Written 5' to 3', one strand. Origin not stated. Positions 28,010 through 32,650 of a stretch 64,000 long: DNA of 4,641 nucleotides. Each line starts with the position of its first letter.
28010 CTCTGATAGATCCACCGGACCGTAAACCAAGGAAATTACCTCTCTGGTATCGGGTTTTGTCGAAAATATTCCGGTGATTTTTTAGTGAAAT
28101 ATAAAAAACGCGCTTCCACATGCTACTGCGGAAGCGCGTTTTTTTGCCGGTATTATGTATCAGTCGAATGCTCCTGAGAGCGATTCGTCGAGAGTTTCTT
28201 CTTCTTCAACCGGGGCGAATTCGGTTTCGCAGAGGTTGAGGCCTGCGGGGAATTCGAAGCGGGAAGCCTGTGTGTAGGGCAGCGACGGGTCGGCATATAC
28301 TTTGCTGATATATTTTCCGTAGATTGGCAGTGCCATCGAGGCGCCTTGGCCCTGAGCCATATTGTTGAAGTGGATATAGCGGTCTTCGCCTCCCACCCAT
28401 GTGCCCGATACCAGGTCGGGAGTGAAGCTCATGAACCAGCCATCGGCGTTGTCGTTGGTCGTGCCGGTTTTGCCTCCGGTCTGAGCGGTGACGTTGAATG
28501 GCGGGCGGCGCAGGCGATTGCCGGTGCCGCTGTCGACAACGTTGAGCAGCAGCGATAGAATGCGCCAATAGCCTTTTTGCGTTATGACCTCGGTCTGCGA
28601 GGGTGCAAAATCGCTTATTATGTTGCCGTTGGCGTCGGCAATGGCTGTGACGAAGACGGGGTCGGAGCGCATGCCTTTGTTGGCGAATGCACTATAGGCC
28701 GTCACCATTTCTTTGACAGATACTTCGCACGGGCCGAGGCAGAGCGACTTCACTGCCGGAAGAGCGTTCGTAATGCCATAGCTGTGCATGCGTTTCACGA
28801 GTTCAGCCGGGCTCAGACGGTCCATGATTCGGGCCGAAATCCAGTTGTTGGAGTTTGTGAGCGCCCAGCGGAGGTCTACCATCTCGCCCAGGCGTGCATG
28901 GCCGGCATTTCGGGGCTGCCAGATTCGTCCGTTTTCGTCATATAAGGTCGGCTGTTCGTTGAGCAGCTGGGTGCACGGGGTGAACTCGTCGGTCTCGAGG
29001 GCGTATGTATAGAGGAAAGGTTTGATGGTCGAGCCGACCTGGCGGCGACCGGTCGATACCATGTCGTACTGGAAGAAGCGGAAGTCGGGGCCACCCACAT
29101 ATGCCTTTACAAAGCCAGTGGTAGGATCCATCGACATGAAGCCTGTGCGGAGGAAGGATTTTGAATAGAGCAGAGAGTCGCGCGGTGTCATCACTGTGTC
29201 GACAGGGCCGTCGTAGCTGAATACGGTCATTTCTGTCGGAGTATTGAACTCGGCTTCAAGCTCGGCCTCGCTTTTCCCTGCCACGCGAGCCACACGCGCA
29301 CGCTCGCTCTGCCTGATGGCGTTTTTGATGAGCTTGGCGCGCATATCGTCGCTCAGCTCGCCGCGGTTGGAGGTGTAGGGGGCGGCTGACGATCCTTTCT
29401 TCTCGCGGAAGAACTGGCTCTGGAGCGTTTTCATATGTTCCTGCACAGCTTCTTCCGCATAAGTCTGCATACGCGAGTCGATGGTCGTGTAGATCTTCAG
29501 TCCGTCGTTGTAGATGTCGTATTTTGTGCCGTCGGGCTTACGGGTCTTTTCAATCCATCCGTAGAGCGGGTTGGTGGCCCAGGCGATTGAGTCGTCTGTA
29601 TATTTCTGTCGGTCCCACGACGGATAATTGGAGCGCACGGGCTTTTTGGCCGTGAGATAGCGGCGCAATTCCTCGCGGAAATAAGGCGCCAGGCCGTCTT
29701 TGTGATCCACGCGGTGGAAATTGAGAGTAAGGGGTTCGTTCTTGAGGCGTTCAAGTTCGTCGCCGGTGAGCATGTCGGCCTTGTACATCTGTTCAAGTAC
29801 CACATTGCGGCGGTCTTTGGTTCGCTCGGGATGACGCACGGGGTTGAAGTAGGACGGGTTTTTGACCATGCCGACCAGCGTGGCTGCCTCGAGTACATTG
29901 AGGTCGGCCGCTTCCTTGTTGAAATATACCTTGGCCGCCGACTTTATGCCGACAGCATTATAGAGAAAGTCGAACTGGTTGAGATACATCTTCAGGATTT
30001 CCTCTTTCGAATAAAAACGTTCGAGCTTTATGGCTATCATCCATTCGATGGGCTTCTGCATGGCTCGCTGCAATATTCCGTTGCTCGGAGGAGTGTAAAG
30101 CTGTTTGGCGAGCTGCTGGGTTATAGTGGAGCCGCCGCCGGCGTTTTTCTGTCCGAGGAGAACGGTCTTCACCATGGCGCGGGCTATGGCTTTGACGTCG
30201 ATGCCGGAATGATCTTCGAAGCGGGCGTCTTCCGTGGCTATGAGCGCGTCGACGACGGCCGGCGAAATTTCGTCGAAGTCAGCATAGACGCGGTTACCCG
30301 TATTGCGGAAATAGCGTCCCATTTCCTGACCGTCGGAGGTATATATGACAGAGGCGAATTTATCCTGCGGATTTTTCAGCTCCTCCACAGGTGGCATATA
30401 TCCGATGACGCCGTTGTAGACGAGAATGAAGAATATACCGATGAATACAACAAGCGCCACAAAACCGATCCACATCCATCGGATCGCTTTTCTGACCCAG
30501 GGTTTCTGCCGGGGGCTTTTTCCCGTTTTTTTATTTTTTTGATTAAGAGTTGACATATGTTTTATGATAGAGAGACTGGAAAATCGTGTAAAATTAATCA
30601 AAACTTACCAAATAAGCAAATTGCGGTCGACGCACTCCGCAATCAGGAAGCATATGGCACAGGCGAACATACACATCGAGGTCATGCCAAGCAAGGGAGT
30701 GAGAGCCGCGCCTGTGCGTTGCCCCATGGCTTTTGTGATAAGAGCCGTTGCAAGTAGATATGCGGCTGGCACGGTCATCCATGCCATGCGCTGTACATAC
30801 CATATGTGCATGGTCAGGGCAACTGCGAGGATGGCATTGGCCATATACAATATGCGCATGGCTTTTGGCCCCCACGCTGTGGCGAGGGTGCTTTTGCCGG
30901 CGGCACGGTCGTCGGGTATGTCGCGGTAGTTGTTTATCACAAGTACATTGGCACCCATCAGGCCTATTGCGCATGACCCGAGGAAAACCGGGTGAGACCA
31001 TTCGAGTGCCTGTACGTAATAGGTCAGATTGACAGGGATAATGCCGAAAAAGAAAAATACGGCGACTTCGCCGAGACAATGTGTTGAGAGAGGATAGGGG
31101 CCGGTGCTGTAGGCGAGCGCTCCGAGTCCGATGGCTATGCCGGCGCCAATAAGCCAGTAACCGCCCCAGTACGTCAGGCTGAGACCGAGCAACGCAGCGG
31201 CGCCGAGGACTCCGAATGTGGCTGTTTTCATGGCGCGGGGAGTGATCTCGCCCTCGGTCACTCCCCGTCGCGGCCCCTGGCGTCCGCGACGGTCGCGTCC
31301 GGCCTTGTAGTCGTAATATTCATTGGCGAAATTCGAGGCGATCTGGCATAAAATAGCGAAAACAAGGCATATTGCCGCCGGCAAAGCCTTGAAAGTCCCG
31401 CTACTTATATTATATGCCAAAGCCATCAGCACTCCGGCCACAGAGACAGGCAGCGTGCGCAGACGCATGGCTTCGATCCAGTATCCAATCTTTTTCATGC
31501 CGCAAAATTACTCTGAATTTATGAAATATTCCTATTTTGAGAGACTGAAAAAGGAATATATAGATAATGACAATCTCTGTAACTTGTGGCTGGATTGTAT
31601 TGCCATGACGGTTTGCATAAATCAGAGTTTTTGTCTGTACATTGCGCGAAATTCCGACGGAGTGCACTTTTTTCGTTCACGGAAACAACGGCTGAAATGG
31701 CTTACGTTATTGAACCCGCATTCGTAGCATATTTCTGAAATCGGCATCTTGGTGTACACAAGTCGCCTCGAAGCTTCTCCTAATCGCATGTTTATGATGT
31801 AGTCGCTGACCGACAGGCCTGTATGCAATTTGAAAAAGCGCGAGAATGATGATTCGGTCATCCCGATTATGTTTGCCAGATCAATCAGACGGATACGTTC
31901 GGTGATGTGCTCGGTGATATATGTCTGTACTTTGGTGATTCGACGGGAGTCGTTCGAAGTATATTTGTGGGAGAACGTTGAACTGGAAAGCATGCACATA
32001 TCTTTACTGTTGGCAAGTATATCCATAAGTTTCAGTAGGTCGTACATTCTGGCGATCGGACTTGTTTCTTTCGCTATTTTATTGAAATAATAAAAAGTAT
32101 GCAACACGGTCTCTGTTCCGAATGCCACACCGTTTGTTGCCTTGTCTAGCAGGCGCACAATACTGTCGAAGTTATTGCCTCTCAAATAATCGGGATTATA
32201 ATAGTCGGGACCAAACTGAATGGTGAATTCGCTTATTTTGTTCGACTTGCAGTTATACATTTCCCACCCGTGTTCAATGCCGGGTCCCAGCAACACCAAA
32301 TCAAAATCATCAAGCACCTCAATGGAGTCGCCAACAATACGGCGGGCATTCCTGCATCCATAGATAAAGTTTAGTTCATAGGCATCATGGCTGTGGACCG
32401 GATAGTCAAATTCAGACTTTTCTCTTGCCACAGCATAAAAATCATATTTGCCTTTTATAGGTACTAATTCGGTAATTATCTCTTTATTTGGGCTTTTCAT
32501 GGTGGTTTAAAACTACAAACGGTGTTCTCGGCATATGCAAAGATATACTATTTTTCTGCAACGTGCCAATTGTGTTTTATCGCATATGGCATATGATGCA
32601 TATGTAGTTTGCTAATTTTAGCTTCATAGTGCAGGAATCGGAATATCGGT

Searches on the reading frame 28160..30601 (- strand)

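Call 22: search_protein_families(library=pfam, proteins=[window:28160-30601:-], max_evalue=0.01)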
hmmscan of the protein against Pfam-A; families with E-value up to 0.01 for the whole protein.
window:28160-30601:- (813 aa): 2 families
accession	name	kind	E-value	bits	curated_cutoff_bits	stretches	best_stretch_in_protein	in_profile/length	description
PF00912.28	Transgly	-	2.6e-57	193.6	27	1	92-272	3-177/178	Transglycosylase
PF00905.27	Transpeptidase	-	1.4e-22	80.7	22.1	1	488-729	3-267/299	Penicillin binding protein transpeptidase domain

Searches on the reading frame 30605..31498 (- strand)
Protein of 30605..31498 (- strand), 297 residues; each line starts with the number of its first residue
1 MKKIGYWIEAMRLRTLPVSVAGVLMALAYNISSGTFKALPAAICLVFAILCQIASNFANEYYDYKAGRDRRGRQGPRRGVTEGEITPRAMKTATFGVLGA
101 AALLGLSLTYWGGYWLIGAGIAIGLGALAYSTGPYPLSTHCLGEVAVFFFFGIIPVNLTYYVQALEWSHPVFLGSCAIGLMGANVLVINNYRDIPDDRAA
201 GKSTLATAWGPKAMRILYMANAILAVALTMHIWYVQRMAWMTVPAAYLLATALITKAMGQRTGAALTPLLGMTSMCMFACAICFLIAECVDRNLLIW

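Call 22: search_protein_families(library=pfam, proteins=[window:30605-31498:-], max_evalue=0.01)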
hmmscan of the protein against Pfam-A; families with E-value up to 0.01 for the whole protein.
window:30605-31498:- (297 aa): 1 family
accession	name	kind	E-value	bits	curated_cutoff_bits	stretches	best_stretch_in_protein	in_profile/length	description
PF01040.23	UbiA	-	3e-27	96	34.2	1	21-255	7-227/250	UbiA prenyltransferase family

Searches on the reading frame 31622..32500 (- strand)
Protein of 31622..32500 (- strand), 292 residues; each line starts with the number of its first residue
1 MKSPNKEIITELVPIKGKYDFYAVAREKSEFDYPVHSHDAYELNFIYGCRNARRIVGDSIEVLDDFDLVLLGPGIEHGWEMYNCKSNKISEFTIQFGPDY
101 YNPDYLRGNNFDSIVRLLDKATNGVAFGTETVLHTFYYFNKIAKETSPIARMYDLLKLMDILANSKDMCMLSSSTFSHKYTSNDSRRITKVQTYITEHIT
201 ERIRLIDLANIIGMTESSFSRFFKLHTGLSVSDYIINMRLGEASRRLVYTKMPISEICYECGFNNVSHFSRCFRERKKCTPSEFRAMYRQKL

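Call 22: search_protein_families(library=pfam, proteins=[window:31622-32500:-], max_evalue=0.01)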
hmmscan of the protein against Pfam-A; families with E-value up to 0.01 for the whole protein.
window:31622-32500:- (292 aa): 2 families
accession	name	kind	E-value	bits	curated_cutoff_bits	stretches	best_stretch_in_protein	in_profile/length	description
PF12833.13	HTH_18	-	7.3e-25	87.5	33.6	1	208-286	1-79/80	Helix-turn-helix domain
PF00165.29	HTH_AraC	-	6.4e-16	58.5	26.6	2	250-285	7-41/42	Bacterial regulatory helix-turn-helix proteins, AraC family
